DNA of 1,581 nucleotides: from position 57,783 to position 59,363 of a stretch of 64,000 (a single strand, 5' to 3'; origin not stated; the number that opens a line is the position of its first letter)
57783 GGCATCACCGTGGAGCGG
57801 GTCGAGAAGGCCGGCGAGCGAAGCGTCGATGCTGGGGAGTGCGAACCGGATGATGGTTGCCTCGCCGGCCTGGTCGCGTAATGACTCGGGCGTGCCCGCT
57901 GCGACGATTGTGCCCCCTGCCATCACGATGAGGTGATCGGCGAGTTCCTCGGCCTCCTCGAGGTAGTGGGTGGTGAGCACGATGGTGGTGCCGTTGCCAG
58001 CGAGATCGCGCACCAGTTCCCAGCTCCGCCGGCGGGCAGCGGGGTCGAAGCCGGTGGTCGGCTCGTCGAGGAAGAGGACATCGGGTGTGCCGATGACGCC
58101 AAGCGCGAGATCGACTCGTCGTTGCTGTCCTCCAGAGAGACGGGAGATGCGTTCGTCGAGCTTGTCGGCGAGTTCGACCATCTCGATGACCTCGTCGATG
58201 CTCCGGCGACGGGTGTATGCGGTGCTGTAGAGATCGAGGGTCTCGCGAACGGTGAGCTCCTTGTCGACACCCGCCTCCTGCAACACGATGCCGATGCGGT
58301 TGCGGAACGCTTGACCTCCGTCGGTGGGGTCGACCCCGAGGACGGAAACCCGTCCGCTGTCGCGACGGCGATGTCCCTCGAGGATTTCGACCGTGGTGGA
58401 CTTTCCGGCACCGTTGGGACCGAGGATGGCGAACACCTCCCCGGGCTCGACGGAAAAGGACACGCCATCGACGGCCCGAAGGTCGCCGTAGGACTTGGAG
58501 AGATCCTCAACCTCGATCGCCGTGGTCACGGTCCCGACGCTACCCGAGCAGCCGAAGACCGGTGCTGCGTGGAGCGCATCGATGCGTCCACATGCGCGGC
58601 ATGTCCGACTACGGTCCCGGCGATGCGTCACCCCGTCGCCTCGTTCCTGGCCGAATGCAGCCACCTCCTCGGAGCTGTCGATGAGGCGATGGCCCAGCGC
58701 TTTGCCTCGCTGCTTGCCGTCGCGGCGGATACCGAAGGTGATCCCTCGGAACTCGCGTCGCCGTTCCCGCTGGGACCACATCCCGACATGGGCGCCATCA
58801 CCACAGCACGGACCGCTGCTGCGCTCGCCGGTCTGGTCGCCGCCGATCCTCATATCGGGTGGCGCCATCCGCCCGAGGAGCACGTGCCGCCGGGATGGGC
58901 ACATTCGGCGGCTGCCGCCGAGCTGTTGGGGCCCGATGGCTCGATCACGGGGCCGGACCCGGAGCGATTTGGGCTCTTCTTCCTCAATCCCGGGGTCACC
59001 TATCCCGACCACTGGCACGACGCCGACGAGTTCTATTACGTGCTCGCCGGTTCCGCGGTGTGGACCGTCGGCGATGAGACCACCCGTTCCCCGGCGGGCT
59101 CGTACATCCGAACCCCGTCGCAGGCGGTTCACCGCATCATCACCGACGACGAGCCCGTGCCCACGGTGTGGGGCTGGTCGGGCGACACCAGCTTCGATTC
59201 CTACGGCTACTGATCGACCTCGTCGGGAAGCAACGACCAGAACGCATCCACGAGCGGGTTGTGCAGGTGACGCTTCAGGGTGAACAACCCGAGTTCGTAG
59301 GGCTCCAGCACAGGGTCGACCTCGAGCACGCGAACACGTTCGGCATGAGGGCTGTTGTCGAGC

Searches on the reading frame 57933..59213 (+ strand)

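Call 26: search_protein_families(library=pfam, proteins=[window:57933-59213:+], max_evalue=0.00001)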
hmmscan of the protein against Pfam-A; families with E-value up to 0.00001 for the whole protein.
window:57933-59213:+ (426 aa): 4 families
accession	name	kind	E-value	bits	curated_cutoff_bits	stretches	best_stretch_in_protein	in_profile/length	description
PF16867.11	DMSP_lyase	-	4.6e-18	65.9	27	1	290-409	41-160/162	Dimethlysulfonioproprionate lyase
PF07883.17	Cupin_2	-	1.5e-12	47.5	27.2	1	348-409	2-64/70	Cupin domain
PF12973.13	Cupin_7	-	4.8e-06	26.8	27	1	350-402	39-87/105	ChrR Cupin-like domain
PF02311.25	AraC_binding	-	1e-05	25.8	21.1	0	353-408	12-68/135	AraC-like ligand binding domain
